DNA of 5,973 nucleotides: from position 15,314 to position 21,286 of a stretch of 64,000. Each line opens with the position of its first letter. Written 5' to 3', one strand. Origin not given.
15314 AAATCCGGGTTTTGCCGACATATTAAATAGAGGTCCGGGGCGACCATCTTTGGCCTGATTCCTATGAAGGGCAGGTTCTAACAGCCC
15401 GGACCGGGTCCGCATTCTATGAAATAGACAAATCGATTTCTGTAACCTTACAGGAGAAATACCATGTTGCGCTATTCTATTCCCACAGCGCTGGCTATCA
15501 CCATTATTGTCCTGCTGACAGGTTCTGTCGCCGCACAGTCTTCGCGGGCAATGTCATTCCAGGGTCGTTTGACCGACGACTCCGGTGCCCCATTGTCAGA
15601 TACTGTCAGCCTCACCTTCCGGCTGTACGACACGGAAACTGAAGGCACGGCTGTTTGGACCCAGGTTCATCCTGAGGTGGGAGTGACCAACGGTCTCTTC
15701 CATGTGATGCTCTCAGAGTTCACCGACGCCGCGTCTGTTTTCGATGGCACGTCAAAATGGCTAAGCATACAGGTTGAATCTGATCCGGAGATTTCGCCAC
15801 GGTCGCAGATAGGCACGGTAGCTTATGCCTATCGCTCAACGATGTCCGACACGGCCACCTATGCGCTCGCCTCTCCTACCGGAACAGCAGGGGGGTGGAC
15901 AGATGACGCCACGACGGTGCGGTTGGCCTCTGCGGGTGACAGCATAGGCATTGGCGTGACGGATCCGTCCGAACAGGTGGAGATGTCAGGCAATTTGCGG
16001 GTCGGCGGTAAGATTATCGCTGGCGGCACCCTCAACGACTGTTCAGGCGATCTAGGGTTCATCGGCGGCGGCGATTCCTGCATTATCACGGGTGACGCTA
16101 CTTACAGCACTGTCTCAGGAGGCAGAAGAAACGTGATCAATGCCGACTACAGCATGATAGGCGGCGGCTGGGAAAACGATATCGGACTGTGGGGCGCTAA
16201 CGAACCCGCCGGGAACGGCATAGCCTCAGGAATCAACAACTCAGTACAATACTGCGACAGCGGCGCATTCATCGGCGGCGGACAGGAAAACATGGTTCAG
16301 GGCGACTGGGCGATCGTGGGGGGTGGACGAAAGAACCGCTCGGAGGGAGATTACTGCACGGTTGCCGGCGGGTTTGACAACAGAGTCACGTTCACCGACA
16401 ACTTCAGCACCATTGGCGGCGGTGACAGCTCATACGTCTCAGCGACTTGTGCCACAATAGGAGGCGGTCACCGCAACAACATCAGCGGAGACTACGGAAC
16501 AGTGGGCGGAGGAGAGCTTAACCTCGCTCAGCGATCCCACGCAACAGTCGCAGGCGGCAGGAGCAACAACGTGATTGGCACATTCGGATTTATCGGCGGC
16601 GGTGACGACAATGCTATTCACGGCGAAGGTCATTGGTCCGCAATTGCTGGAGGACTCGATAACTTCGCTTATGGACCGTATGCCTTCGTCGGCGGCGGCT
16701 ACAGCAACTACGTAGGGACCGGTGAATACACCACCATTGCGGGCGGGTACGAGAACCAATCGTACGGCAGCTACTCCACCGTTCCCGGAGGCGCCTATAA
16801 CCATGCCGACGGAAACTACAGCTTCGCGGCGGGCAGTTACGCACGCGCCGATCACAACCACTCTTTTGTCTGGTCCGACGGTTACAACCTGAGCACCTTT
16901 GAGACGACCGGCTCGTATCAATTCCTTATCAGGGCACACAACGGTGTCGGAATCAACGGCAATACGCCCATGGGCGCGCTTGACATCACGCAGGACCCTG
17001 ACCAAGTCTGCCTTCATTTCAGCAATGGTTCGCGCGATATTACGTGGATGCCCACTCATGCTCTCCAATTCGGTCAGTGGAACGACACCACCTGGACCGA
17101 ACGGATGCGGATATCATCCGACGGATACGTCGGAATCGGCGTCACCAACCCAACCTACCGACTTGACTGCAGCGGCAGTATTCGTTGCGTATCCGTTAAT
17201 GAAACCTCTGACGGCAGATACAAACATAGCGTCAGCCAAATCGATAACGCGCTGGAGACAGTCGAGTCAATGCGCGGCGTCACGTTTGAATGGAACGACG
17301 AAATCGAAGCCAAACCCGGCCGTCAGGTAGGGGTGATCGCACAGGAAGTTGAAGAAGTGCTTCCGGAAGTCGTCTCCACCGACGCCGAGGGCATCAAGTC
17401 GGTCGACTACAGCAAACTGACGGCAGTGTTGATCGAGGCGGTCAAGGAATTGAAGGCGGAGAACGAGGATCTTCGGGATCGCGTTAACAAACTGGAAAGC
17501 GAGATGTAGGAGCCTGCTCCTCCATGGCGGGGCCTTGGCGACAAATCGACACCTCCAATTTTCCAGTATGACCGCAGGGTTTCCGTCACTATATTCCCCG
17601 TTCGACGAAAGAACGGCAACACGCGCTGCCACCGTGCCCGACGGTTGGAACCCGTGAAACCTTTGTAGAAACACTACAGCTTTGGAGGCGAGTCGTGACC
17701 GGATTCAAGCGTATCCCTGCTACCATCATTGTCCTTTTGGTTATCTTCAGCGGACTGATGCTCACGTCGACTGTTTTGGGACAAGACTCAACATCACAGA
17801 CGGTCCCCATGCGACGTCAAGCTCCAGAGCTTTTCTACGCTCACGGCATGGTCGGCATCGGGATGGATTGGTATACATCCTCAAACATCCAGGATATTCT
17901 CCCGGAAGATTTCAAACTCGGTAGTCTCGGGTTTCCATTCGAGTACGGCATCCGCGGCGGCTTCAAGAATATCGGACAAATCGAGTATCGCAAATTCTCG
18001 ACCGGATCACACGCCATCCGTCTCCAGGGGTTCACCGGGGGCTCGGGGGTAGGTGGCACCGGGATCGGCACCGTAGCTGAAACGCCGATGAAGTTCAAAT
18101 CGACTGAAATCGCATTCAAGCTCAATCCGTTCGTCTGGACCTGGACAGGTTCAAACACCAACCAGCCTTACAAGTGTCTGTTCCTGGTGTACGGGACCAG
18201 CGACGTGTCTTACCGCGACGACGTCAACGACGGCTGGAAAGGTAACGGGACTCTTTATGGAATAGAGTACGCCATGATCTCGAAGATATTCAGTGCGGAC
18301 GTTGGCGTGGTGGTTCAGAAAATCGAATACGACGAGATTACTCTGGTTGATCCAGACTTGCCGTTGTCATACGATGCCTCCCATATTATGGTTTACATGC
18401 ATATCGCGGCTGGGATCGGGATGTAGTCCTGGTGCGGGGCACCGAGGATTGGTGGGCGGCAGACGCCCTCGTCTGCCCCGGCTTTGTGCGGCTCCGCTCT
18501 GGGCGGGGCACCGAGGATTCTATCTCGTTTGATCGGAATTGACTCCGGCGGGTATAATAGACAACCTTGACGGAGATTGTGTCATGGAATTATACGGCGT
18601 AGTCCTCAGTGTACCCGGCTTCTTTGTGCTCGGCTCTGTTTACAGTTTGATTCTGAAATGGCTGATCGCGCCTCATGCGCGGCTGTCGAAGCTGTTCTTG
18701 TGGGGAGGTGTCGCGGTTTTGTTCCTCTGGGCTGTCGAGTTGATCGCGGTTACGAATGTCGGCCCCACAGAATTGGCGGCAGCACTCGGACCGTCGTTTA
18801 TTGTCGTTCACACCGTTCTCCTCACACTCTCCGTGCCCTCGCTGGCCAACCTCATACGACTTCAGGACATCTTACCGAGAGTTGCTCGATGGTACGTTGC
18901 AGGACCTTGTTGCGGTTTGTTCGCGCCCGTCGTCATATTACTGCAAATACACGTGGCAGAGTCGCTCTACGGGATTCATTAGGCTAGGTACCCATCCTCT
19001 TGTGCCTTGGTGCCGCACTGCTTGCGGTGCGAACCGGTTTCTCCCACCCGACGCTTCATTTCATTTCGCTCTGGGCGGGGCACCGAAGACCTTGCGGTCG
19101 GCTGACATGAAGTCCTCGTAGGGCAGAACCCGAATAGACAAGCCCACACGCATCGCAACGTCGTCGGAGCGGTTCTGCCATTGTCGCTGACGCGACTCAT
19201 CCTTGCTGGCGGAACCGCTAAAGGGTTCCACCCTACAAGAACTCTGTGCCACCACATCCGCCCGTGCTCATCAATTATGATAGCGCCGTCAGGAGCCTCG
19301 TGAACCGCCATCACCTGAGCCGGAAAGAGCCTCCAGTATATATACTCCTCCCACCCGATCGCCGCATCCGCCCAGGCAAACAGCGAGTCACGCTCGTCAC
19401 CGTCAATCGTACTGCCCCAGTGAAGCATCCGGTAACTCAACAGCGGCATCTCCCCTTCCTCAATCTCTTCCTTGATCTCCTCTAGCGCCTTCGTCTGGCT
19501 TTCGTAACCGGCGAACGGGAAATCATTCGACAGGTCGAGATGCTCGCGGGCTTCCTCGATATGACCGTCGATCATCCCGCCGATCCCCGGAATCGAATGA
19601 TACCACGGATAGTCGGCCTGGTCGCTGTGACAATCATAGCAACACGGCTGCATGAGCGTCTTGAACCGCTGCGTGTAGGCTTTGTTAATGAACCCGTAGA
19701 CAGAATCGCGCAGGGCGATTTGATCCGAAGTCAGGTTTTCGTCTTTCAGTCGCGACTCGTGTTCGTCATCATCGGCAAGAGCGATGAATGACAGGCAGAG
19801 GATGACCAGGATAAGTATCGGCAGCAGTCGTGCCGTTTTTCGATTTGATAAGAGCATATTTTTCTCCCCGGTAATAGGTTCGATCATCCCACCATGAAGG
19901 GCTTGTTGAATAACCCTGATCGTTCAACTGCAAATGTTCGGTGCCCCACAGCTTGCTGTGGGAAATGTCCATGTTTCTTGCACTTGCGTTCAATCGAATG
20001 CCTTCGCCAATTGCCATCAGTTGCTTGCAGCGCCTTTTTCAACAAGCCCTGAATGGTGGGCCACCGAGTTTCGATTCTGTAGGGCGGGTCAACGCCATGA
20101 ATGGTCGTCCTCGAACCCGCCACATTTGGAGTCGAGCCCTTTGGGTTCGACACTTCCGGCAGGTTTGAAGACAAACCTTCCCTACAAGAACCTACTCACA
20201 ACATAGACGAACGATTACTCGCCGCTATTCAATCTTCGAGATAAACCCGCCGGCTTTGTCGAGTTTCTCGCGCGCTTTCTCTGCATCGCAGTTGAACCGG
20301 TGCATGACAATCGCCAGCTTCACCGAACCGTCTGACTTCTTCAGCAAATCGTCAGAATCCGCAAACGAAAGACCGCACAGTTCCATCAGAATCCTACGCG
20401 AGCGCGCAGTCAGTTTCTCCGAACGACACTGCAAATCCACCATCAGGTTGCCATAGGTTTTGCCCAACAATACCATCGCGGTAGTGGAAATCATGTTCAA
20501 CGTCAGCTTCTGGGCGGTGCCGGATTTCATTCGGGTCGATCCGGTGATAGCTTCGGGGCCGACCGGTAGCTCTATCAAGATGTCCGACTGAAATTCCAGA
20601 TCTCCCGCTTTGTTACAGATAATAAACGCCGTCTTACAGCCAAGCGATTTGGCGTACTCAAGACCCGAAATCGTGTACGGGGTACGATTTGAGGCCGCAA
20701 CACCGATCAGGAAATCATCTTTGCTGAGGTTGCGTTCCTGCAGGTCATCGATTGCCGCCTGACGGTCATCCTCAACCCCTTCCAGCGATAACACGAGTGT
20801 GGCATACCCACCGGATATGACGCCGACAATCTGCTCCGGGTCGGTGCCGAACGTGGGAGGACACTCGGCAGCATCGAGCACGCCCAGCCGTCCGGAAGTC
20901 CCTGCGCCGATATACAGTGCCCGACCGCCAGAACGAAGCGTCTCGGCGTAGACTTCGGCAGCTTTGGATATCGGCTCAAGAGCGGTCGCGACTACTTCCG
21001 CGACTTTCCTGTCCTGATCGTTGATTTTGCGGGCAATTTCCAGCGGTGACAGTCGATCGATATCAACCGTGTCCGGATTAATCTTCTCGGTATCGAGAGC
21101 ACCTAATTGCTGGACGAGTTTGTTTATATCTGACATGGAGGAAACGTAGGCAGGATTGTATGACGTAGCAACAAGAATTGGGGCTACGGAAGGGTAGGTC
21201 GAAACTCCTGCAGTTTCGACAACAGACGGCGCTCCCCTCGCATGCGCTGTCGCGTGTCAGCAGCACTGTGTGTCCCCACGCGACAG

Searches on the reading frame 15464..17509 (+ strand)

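Call 23: search_protein_families(library=pfam, proteins=[window:15464-17509:+], max_evalue=0.001)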
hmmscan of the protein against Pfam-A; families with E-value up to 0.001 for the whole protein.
window:15464-17509:+ (681 aa): 1 family
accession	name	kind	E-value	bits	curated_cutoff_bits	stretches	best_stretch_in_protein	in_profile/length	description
PF13884.11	Peptidase_S74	-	1.5e-16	60.8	22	1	582-637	1-57/58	Chaperone of endosialidase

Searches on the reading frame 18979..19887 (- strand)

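Call 23: search_protein_families(library=pfam, proteins=[window:18979-19887:-], max_evalue=0.001)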
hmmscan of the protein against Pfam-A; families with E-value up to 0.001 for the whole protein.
window:18979-19887:- (302 aa): 1 family
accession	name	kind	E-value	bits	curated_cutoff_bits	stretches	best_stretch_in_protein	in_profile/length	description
PF14376.11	Haem_bd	-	3.8e-28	98.5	27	1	72-174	31-132/133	Haem-binding domain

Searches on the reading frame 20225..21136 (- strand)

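Call 24: search_protein_families(library=pfam, proteins=[window:20225-21136:-], max_evalue=0.001)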
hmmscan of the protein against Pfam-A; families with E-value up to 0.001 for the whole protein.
window:20225-21136:- (303 aa): 5 families
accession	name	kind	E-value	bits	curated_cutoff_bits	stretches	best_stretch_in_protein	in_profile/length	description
PF22645.1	GKRP_SIS_N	-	1.8e-15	57.1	27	1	63-162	9-112/113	Glucokinase regulatory protein N-terminal SIS domain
PF22198.1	GKRP_SIS_2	-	3e-07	30.8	27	1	63-114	14-65/191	Glucokinase regulatory protein, second SIS domain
PF01380.27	SIS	-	4.2e-07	30.3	25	1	135-215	49-127/131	SIS domain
PF13580.11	SIS_2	-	6.9e-07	29.8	27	1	43-169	8-133/138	SIS domain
PF20741.3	GKRP-like_C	-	2.2e-05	25.3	27.7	0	230-268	2-40/100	C-terminal lid domain of glucokinase regulatory protein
